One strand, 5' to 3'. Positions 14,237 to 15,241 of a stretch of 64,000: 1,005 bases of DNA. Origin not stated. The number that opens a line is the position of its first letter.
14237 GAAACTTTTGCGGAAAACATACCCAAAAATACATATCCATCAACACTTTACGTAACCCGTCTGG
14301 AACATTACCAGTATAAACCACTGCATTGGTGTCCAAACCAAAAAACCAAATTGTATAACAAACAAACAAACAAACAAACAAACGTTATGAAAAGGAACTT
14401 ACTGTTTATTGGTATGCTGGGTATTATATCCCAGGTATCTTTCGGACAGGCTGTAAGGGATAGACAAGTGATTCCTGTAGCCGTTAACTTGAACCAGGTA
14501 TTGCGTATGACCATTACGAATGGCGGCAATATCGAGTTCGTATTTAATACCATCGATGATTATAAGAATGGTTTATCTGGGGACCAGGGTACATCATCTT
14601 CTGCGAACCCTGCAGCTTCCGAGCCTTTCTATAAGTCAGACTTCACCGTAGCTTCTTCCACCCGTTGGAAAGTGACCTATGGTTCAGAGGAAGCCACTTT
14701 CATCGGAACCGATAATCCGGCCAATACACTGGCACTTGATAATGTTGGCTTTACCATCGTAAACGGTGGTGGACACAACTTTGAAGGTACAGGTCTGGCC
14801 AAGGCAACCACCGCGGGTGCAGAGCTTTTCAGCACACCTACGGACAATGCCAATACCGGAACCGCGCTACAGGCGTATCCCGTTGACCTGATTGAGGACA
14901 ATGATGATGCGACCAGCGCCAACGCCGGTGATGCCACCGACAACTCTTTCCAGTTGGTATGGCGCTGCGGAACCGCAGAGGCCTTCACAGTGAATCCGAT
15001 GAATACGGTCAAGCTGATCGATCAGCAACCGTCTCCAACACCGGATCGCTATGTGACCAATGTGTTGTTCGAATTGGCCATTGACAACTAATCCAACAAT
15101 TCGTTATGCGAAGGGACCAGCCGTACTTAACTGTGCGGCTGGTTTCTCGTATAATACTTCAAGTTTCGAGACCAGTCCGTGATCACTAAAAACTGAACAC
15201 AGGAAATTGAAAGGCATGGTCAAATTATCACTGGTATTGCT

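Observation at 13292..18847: Divergent cluster of secreted proteins with chaperone/subunit/usher-like architecture but no recognisable family: a candidate undescribed surface-fibre assembly system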

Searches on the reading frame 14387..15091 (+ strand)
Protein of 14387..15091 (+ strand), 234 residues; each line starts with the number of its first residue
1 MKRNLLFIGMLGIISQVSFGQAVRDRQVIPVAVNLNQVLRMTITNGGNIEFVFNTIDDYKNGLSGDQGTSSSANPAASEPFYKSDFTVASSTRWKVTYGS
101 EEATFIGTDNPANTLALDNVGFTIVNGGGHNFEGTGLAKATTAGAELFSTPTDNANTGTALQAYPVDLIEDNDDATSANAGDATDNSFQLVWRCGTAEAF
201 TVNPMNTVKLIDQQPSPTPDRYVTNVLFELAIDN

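Call 3: search_protein_families(library=pfam, proteins=[window:14387-15091:+], max_evalue=1)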
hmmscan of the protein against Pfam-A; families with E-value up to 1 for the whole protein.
window:14387-15091:+ (234 aa): 0 families

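Call 4: search_protein_families(library=ncbifam, proteins=[window:14387-15091:+], max_evalue=1)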
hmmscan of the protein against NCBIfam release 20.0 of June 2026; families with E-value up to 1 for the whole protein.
window:14387-15091:+ (234 aa): 0 families

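Call 22: search_solved_structures(query=A2, max_evalue=10)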
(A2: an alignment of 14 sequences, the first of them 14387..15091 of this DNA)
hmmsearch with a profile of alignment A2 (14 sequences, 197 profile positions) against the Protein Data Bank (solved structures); distinct sequences matched with E-value up to 10: 2.
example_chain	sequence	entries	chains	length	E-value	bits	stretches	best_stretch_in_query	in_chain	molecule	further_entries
9ikk_A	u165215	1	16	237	0.04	16.9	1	24-91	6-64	TLP-2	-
9ikj_A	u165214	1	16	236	0.19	14.7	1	24-91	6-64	TLP-1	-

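Call 23: search_protein_families(library=pfam, alignment_id=A2, max_evalue=10)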
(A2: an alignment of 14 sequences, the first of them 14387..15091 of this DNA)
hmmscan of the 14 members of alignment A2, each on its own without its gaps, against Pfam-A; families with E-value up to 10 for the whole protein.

A. member 1, window:14387-15091:+ (234 aa): 0 families

B. families by the number of members that match (of 14 scanned): 5 families
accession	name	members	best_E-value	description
PF22050.1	Toddler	1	0.021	Apelin receptor early endogenous ligand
PF04507.18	DUF576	1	0.047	Csa1 family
PF24593.1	DUF7617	1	0.063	Domain of unknown function (DUF7617)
PF17656.6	ChapFlgA_N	1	0.15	FlgA N-terminal domain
PF13073.11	DUF3937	1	0.17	Protein of unknown function (DUF3937)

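Call 25: search_solved_structures(query=A2, max_evalue=10, show_alignments=2)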
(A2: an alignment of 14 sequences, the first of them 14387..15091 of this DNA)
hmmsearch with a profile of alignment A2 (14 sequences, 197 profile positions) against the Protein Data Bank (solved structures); distinct sequences matched with E-value up to 10: 2.
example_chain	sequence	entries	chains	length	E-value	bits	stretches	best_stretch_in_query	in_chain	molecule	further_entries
9ikk_A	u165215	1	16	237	0.04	16.9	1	24-91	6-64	TLP-2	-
9ikj_A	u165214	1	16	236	0.19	14.7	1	24-91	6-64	TLP-1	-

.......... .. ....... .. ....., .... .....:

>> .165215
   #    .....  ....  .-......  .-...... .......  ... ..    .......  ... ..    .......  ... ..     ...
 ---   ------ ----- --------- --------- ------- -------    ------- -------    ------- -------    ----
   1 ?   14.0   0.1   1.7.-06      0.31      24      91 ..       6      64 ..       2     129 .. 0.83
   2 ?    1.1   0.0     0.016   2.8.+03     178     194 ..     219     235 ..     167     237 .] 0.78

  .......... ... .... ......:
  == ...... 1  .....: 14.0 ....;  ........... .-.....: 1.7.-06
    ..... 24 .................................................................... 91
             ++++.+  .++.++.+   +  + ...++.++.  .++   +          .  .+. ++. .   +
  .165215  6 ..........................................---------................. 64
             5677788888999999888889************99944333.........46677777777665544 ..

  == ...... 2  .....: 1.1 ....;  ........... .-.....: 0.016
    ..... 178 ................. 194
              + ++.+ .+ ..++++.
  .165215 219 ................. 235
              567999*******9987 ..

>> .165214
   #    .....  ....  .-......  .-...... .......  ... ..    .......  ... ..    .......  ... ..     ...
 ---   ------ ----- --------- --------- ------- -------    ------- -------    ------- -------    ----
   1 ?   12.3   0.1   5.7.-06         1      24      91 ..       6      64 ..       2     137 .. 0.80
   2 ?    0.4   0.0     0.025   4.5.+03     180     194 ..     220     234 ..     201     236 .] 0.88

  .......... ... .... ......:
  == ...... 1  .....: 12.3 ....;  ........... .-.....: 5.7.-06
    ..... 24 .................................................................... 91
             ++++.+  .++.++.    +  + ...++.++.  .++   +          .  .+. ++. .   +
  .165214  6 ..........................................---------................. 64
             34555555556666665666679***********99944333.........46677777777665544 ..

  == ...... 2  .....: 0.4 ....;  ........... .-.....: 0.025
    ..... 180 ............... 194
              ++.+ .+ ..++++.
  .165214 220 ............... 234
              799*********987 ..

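Call 35: search_solved_structures(query=A3, max_evalue=10, show_alignments=1)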
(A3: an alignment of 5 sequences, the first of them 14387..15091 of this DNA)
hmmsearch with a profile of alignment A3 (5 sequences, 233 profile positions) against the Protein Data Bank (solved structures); distinct sequences matched with E-value up to 10: 2.
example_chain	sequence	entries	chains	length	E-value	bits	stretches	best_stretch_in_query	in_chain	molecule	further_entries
9ikk_A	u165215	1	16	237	0.15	14.7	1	28-87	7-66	TLP-2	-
9ikj_A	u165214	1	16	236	0.47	13.1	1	28-87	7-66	TLP-1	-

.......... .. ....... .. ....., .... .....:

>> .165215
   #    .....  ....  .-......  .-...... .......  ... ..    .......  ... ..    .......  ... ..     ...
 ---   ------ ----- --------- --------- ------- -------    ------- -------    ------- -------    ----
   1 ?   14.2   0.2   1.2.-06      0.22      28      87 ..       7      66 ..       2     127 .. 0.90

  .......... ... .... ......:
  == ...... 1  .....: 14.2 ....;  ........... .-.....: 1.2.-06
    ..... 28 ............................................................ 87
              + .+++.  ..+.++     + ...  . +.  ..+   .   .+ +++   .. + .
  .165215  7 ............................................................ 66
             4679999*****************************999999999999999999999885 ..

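Call 36: find_homologous_proteins(query=A3)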
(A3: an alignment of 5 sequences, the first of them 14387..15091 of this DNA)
Query A3 (5 sequences) (234 aa, profile of the alignment): 896 proteins with E <= 0.001 among 7631 candidates; the best 120 are listed.
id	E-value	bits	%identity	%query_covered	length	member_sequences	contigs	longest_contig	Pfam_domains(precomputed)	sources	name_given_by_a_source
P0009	6.2e-127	440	100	100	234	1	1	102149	-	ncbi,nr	ncbi:MAG: hypothetical protein KDD36_00900 [Flavobacteriales bacterium]|nr:hypothetical protein [Fla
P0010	1.8e-125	435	84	100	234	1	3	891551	-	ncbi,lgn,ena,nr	ncbi:MAG: hypothetical protein H6585_10455 [Flavobacteriales bacterium]|nr:hypothetical protein [Fla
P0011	1.3e-116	406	70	100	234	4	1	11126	-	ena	-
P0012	1.4e-115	403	69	99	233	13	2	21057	-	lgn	-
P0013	3.0e-115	402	66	100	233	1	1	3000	-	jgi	-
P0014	1.4e-114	399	71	100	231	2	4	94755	-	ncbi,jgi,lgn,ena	-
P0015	5.9e-114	397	74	100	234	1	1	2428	-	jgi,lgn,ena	-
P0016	4.6e-113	394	79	100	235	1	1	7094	-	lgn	-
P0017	1.1e-112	393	68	100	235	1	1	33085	-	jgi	-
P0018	4.6e-112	391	70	100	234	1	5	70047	-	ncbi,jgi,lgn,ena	-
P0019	3.3e-111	388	79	100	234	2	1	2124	-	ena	-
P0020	3.3e-111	388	76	100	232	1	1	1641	-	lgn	-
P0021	1.3e-110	386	72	100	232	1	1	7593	-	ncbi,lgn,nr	ncbi:MAG: hypothetical protein JXB34_05335 [Bacteroidales bacterium]|nr:hypothetical protein [Bacter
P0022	5.5e-110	384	74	100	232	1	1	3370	-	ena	-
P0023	7.3e-110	384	74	100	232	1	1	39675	-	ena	-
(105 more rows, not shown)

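Call 68: find_related_loci(query=A3, collection=genome_contigs, flank=7000)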
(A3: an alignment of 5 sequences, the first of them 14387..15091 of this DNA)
Query A3 (234 aa) in genome_contigs; peptide patterns used: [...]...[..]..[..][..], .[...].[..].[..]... (x = any residue, [..] = any of these).
248 stretches matched a pattern; 159 encode a relative of the query (tblastn E <= 1e-3); the best 80 are kept; 80 distinct loci.
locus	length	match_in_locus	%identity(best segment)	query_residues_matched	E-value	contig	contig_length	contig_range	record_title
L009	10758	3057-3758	71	1-234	8e-113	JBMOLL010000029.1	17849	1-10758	MAG: Bacteroidota bacterium isolate Betzabe_MAG023 MAG023_29, whole genome shotgun sequence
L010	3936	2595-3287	75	1-234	4e-112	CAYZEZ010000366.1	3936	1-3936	MAG TPA_asm: uncultured Bacteroides sp. isolate binchicken_co150_186 genome assembly, contig: NODE_75900_length_3936_cov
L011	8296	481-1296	68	1-234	2e-110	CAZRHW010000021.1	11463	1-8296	MAG TPA_asm: uncultured Bacteroides sp. isolate SRP214966_co4_424 genome assembly, contig: NODE_5939_length_11463_cov_4.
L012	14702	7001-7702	70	1-234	2e-109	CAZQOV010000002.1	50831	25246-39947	MAG TPA_asm: uncultured Bacteroidaceae bacterium isolate SRP252850_co1_64 genome assembly, contig: NODE_907_length_50831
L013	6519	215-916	71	1-234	8e-109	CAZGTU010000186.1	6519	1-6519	MAG TPA_asm: uncultured Bacteroidaceae bacterium isolate SRP332253_co1_94 genome assembly, contig: NODE_19178_length_651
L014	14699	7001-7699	71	1-234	3e-108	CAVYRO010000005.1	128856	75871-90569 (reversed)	MAG: uncultured Bacteroidales bacterium isolate MFD05684.bin.1.228 genome assembly, contig: contig_48383, whole genome s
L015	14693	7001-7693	71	1-234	5e-107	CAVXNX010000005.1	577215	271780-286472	MAG: uncultured Bacteroidales bacterium isolate MFD01721.bin.3.237 genome assembly, contig: contig_1441, whole genome sh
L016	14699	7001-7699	70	1-234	9e-106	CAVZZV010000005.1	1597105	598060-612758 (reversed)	MAG: uncultured Bacteroidales bacterium isolate MFD01721.bin.1.65 genome assembly, contig: contig_7090, whole genome sho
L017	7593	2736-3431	72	1-233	6e-105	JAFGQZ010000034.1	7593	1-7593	MAG: Bacteroidales bacterium isolate Zod_Metabat.800 k87_3941811, whole genome shotgun sequence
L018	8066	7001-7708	71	1-234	9e-105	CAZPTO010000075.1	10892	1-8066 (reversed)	MAG TPA_asm: uncultured Bacteroidaceae bacterium isolate binchicken_co13_402 genome assembly, contig: NODE_9550_length_1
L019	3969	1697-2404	71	1-234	2e-105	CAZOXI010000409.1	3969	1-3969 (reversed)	MAG TPA_asm: uncultured Bacteroidaceae bacterium isolate binchicken_co17_397 genome assembly, contig: NODE_39930_length_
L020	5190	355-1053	68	1-234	2e-104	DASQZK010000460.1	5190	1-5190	MAG TPA_asm: Bacteroidales bacterium isolate SMAG_U11090 k141_57704, whole genome shotgun sequence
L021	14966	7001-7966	71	1-234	2e-104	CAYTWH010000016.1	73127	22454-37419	MAG TPA_asm: uncultured Bacteroidales bacterium isolate binchicken_co243_280 genome assembly, contig: NODE_171_length_73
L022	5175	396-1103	71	1-234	1e-104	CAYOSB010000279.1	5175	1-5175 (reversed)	MAG TPA_asm: uncultured Bacteroidaceae bacterium isolate SRP141376_co4_139 genome assembly, contig: NODE_26078_length_51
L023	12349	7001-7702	70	1-234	8e-104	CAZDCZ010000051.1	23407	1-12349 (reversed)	MAG TPA_asm: uncultured Bacteroidales bacterium isolate binchicken_co357_148 genome assembly, contig: NODE_788_length_23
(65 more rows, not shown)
